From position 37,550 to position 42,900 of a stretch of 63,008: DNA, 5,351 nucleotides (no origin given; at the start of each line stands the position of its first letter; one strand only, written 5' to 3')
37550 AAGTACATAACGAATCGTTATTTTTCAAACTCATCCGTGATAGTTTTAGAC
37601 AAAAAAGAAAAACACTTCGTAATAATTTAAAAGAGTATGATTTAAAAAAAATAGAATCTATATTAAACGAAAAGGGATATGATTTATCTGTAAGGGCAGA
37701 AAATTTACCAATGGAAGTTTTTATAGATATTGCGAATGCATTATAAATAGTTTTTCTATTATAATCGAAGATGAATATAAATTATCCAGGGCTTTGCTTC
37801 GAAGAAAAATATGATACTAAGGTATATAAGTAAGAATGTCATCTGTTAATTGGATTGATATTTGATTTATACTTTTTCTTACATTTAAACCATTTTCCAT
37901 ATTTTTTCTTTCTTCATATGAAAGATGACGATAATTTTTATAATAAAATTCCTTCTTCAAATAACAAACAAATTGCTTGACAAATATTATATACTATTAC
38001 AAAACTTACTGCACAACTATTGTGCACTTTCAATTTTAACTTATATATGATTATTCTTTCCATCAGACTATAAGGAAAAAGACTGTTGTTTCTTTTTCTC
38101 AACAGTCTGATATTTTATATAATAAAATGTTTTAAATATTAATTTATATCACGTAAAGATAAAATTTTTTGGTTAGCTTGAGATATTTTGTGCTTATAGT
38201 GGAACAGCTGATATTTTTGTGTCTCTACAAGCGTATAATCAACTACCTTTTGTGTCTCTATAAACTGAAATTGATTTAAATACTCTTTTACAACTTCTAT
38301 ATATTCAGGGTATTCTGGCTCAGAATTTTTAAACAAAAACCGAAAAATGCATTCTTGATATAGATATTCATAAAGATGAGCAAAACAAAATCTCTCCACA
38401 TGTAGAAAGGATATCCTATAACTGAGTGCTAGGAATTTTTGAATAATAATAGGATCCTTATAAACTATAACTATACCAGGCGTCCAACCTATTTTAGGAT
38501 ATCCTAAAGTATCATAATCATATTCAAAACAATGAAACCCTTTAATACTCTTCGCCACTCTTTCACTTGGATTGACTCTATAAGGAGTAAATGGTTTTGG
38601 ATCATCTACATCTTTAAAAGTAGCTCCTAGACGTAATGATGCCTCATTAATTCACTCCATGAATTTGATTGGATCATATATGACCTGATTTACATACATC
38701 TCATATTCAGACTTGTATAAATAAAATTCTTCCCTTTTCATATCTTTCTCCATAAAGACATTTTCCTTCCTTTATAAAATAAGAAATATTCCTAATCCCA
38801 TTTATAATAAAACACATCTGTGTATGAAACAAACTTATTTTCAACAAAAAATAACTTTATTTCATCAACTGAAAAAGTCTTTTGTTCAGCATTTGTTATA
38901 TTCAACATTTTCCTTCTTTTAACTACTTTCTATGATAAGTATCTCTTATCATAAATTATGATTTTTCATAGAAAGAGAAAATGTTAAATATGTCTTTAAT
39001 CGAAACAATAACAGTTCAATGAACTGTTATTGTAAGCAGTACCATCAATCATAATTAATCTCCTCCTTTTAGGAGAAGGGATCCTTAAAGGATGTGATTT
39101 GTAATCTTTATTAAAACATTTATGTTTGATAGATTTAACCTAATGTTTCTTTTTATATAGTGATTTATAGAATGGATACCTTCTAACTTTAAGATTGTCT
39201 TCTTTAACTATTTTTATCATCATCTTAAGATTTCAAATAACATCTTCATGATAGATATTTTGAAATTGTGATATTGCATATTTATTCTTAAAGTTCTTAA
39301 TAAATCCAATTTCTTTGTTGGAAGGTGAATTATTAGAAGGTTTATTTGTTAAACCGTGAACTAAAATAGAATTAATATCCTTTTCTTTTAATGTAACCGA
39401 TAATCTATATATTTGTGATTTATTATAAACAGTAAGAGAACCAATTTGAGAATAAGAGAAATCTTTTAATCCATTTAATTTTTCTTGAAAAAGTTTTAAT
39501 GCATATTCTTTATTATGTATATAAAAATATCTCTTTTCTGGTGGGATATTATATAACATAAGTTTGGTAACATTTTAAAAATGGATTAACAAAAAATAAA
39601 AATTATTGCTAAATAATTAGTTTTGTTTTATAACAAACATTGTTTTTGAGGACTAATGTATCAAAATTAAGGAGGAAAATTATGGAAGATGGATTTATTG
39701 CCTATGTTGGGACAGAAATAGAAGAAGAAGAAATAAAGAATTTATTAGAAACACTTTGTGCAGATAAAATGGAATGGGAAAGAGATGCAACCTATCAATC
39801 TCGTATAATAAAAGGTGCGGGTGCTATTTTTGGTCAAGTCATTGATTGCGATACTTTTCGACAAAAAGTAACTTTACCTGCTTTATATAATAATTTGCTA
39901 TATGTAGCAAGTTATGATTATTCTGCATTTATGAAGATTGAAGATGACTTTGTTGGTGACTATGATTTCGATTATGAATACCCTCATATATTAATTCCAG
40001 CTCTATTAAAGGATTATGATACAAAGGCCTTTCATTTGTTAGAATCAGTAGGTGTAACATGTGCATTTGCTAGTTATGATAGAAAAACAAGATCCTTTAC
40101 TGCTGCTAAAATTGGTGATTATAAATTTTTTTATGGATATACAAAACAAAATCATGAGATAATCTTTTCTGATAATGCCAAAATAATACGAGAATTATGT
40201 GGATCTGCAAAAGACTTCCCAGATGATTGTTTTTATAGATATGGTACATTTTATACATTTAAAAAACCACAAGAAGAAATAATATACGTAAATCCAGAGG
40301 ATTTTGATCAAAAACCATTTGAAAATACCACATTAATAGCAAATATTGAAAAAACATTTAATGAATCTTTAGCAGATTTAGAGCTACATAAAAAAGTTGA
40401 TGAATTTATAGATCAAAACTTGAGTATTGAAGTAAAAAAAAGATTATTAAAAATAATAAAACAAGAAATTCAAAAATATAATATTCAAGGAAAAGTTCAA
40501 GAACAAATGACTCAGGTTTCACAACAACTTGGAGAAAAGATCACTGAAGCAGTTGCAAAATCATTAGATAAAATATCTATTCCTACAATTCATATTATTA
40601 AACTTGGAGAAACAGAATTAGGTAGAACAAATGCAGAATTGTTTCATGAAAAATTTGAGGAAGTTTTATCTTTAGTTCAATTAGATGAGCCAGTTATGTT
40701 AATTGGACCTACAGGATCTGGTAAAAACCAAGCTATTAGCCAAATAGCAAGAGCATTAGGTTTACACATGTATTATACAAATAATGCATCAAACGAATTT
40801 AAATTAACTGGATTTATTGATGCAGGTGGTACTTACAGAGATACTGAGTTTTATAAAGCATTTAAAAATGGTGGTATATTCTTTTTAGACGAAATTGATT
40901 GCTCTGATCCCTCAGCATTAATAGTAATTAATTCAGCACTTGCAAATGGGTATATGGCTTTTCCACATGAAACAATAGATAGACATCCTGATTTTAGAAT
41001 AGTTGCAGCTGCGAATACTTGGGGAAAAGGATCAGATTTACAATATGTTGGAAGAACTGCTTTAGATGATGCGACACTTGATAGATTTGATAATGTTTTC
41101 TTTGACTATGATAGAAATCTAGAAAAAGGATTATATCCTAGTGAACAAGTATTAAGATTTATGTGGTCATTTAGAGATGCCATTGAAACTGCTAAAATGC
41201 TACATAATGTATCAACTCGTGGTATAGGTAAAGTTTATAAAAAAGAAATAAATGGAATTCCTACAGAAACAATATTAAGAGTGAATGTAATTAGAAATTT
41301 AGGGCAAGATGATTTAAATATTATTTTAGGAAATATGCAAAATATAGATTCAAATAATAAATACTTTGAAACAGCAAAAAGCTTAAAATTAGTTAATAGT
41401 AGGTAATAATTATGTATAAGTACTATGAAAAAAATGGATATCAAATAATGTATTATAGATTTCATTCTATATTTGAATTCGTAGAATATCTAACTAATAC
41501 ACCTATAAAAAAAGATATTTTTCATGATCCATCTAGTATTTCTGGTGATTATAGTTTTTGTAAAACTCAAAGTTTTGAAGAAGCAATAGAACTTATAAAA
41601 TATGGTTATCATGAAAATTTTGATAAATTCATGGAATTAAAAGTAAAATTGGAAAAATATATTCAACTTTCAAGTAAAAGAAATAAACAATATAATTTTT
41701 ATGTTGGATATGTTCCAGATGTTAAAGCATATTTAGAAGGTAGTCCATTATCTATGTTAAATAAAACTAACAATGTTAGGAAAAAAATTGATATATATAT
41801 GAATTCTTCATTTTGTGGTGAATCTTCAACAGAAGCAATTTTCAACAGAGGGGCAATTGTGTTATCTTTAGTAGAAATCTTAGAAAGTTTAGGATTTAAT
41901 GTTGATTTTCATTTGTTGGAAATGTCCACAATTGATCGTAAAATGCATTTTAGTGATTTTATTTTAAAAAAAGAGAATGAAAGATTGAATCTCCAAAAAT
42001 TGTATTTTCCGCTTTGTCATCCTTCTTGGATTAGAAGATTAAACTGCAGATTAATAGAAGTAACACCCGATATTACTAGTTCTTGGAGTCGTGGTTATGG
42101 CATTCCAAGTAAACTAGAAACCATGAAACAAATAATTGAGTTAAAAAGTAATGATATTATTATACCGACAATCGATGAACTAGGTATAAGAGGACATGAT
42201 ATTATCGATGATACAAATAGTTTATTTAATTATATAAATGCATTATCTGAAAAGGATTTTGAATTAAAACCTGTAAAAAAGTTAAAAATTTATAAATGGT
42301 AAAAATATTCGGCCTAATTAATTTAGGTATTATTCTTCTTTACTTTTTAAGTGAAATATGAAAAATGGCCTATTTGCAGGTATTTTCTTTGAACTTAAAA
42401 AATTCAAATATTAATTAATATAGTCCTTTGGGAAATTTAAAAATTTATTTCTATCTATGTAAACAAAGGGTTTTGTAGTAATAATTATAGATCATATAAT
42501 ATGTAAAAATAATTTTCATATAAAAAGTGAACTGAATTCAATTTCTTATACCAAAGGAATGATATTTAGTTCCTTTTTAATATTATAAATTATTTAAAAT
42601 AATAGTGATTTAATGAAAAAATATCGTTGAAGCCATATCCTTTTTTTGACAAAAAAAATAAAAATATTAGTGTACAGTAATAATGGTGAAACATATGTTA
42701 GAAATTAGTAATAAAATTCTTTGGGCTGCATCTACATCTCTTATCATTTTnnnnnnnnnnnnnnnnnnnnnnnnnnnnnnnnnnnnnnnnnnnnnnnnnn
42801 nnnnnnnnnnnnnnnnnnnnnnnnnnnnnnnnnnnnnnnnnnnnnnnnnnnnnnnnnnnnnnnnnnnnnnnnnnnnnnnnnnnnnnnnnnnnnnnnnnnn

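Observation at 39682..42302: Candidate novel two-gene system: Ntn-amidotransferase-like::CobS-type AAA+ ATPase plus an uncharacterised coupled partner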

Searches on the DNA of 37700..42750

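Call 65: search_rna_families(source=window, start=37700, end=42750, threshold=evalue, max_evalue=1)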
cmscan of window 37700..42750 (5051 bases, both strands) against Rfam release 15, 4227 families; matches with E-value up to 1: 1.
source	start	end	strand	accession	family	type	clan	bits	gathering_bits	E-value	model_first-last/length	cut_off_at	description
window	38048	38129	-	RF00220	Rhino_CRE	Cis-reg;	-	21.6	45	0.96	1-86/86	no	Human rhinovirus internal cis-acting regulatory element (CRE)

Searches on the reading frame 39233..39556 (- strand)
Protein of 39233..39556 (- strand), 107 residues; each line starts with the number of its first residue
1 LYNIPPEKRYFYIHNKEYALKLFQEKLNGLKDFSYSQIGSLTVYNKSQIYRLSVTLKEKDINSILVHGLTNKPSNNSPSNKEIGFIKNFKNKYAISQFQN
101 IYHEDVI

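Call 33: search_protein_families(library=pfam, proteins=[window:39233-39556:-], max_evalue=0.01)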
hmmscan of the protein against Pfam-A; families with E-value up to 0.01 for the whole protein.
window:39233-39556:- (107 aa): 0 families

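Call 82: find_homologous_proteins(query=window:39233-39556:-, max_evalue=0.001)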
Query window:39233-39556:- (107 aa): 161 proteins with E <= 0.001 among 163 candidates; the best 120 are listed.
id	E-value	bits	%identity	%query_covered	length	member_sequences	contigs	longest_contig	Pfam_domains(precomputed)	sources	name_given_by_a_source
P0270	1.1e-62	227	100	100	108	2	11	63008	-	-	-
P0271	8.8e-42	160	75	100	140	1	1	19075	-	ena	-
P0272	1.5e-39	153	79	89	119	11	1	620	-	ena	-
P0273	1.6e-39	153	78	89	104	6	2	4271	-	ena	-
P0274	1.8e-39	152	78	89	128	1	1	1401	-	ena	-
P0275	2.5e-39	152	78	89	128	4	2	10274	-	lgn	-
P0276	4.8e-39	151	76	89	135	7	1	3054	-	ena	-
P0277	1.9e-38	149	78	89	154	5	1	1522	-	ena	-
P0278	2.9e-38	149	77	89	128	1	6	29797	-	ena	-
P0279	3.1e-38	148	74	89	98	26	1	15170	-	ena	-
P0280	3.6e-38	148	77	89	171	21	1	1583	-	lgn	-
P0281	8.0e-38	147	77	89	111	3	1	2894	-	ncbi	-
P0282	1.9e-37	146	76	89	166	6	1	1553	-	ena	-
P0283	3.8e-37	145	74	89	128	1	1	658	-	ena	-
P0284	5.5e-37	144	73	89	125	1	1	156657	-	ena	-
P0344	1.8e-31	127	67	89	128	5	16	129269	-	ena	-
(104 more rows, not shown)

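Call 84: find_encoding_contigs(protein=P0344, flank=3500, max_places=4)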
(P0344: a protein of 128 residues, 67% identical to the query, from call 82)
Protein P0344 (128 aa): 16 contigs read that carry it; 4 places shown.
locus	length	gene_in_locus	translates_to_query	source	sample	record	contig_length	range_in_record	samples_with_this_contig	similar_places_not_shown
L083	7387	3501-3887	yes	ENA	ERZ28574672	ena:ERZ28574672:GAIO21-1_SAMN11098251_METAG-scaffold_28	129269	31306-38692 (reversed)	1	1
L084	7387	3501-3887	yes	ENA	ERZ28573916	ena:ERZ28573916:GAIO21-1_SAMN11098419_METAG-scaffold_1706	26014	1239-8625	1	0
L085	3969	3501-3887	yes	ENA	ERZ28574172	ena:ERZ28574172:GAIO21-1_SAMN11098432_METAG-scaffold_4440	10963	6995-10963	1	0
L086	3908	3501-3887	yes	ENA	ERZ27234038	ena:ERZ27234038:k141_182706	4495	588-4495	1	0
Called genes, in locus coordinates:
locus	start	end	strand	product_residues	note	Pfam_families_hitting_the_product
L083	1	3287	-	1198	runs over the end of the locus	PF04563:RNA_pol_Rpb2_1, PF04561:RNA_pol_Rpb2_2, PF04565:RNA_pol_Rpb2_3, PF10385:RNA_pol_Rpb2_45, PF00562:RNA_pol_Rpb2_6, PF04560:RNA_pol_Rpb2_7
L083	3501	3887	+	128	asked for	-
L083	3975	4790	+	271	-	-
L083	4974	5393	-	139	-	-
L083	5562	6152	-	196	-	PF03848:TehB (weak), PF05175:MTS, PF02527:GidB (faint), PF06325:PrmA (weak), PF13847:Methyltransf_31, PF08242:Methyltransf_12, PF13649:Methyltransf_25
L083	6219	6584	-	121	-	PF16320:Ribosomal_L12_N, PF00542:Ribosomal_L12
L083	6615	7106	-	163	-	PF00466:Ribosomal_L10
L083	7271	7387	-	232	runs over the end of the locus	PF00687:Ribosomal_L1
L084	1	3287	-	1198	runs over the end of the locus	PF04563:RNA_pol_Rpb2_1, PF04561:RNA_pol_Rpb2_2, PF04565:RNA_pol_Rpb2_3, PF10385:RNA_pol_Rpb2_45, PF00562:RNA_pol_Rpb2_6, PF04560:RNA_pol_Rpb2_7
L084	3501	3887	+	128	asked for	-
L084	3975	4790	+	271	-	-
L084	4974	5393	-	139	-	-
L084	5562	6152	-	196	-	PF03848:TehB (weak), PF05175:MTS, PF02527:GidB (faint), PF06325:PrmA (weak), PF13847:Methyltransf_31, PF08242:Methyltransf_12, PF13649:Methyltransf_25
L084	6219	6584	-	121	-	PF16320:Ribosomal_L12_N, PF00542:Ribosomal_L12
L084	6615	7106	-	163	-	PF00466:Ribosomal_L10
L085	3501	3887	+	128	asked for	-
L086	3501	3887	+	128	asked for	-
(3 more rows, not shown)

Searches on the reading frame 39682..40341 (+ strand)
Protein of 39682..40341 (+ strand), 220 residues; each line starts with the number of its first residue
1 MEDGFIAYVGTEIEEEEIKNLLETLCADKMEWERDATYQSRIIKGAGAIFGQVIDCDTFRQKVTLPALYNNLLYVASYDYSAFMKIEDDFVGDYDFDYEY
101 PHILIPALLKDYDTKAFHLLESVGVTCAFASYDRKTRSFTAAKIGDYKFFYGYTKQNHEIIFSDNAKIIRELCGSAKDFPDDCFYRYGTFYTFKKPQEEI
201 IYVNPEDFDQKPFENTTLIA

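Call 38: search_protein_representatives(protein=window:39682-40341:+)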
Query: 220 residues. Proteins with E-value up to 0.001 (for the whole library): 30; up to 1e-10: 8; up to 1e-30: 1. The best 30 are listed.
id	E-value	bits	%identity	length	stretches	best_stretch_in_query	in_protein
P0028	8.0e-33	130.0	42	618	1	1-198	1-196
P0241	8.2e-26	107.1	36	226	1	4-199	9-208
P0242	1.3e-22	96.7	42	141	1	1-139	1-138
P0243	7.4e-19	84.4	35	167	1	2-163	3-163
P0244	2.4e-18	82.7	55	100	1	1-93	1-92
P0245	4.2e-15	72.1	31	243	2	71-194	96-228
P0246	2.0e-14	69.9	27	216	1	3-194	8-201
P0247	1.4e-11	60.5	31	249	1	68-203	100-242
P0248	5.1e-10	55.5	27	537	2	52-194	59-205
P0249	5.3e-10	55.4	33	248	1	70-197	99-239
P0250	9.0e-08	48.1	26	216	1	5-199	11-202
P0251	1.0e-07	48.0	40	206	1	108-179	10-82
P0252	3.3e-07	46.3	28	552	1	4-197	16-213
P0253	3.8e-07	46.1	30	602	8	168-198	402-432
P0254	6.9e-07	45.2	48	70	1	1-57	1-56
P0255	2.5e-06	43.4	27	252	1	66-207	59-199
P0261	1.2e-04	38.0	33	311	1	85-194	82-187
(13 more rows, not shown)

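Call 39: search_protein_families(library=pfam, proteins=[P0241, P0245, P0246, P0247, P0248, P0249, P0250, P0252, P0255, P0261], max_evalue=0.01)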
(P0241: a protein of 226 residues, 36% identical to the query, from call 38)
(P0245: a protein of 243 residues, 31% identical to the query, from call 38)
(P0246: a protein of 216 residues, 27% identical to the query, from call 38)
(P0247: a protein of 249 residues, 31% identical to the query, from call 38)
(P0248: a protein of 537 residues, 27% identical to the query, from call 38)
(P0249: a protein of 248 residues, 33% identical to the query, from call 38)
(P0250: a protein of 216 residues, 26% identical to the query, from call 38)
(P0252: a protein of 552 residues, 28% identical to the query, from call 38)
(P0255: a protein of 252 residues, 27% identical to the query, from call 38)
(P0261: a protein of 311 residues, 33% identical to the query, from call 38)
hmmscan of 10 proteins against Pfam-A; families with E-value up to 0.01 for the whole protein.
P0241 (226 aa): 1 family
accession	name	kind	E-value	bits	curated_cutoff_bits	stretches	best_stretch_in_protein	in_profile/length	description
PF12481.13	DUF3700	-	0.0052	16.7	27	1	137-195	134-194/228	Aluminium induced protein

P0245 (243 aa): 1 family
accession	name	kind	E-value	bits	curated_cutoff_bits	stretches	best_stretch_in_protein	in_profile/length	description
PF12481.13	DUF3700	-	0.0044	17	27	1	153-211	126-184/228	Aluminium induced protein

P0246 (216 aa): 0 families

P0247 (249 aa): 1 family
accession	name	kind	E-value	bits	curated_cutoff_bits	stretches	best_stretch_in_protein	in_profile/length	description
PF12481.13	DUF3700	-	0.0064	16.4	27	0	164-216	132-184/228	Aluminium induced protein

P0248 (537 aa): 0 families

P0249 (248 aa): 0 families

P0250 (216 aa): 0 families

P0252 (552 aa): 0 families

P0255 (252 aa): 4 families
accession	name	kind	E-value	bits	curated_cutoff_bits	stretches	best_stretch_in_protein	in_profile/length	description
PF13537.11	GATase_7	-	6.2e-34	117.1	25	1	45-163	2-122/123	Glutamine amidotransferase domain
PF13522.11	GATase_6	-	1.7e-25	89.9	27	1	42-158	14-130/130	Glutamine amidotransferase domain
PF00733.27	Asn_synthase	-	5.8e-14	52.9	21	1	208-252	3-47/354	Asparagine synthase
PF12481.13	DUF3700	-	2.2e-09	37.6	27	1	105-186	120-202/228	Aluminium induced protein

P0261 (311 aa): 3 families
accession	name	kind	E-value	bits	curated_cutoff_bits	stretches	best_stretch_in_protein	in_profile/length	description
PF13537.11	GATase_7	-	3e-35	121.4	25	1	45-163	2-122/123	Glutamine amidotransferase domain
PF13522.11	GATase_6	-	2.3e-29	102.5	27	1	29-158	1-130/130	Glutamine amidotransferase domain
PF12481.13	DUF3700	-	9.2e-07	29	27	1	107-179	122-194/228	Aluminium induced protein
